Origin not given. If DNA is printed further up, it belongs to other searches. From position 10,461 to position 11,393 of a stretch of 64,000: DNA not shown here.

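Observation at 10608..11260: Orphan Cas6/Cmx6-like RAMP gene beside the dsr locus, with no canonical start codon for its conserved N-terminus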

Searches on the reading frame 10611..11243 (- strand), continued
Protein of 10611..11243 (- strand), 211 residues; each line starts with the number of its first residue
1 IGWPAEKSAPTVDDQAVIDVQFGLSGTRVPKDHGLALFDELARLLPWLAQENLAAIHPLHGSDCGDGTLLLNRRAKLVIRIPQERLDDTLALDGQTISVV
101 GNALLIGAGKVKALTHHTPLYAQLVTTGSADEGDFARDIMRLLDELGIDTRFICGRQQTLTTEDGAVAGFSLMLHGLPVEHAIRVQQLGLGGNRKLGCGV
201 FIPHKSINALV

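Call 54: fold_search(model_id=the predicted structure, library=pdb)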
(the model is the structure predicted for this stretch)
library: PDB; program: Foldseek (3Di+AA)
matches with E <= 10: 1110; with E <= 0.001: 28
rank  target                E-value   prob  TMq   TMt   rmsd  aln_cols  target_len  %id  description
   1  8fcj_B                8.4e-16  1.00  0.73  0.71   3.3       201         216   28  Cryo-EM structure of Cascade-DNA (P23) complex in type I-B CAST system (released 2023-08-09)
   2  8fcu_B                2.2e-15  1.00  0.74  0.73   3.2       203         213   28  Cryo-EM structure of Cascade-DNA-TniQ-TnsC complex in type I-B CAST system (released 2023-08-09)
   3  5yi6_D                1.0e-07  1.00  0.55  0.49   6.7       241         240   12  CRISPR associated protein Cas6 (released 2018-09-12)
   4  3i4h                  3.3e-07  1.00  0.53  0.49   6.3       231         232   12  Crystal structure of Cas6 in Pyrococcus furiosus (released 2009-09-22)
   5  5yi6_B                3.5e-07  1.00  0.54  0.49   6.7       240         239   10  CRISPR associated protein Cas6 (released 2018-09-12)
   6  5yi6_A                4.2e-07  1.00  0.56  0.50   6.1       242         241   12  CRISPR associated protein Cas6 (released 2018-09-12)
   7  3pkm_X                5.0e-06  1.00  0.57  0.53   5.9       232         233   12  Crystal structure of Cas6 with its substrate RNA (released 2011-03-09)
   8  3pkm_A                5.6e-06  1.00  0.58  0.54   5.6       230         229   11  Crystal structure of Cas6 with its substrate RNA (released 2011-03-09)
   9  3qrq_A                2.9e-05  1.00  0.47  0.48   6.5       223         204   13  Structure of Thermus Thermophilus Cse3 bound to an RNA representing a pre-cleavage complex (released 2011-05-25)
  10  4ill_A                3.1e-05  1.00  0.49  0.40   7.5       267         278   10  Recognition and Cleavage of a non-structured CRISPR RNA by its Processing Endoribonuclease Cas6 (released 2013-03-20)
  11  6dd5_B                8.6e-05  1.00  0.40  0.18   8.4       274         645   12  Crystal Structure of the Cas6 Domain of Marinomonas mediterranea MMB-1 Cas6-RT-Cas1 Fusion Protein (released 2018-10-17)
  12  4ilm_N                1.4e-04  1.00  0.45  0.38   7.2       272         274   10  CRISPR RNA Processing endoribonuclease (released 2013-03-20)
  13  4u7u_D                1.5e-04  1.00  0.39  0.42   7.5       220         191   13  Crystal structure of RNA-guided immune Cascade complex from E.coli (released 2014-08-27)
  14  4ilm_A                1.7e-04  1.00  0.46  0.37   8.0       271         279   10  CRISPR RNA Processing endoribonuclease (released 2013-03-20)
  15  4ilm_B                1.9e-04  1.00  0.44  0.36   8.3       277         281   10  CRISPR RNA Processing endoribonuclease (released 2013-03-20)
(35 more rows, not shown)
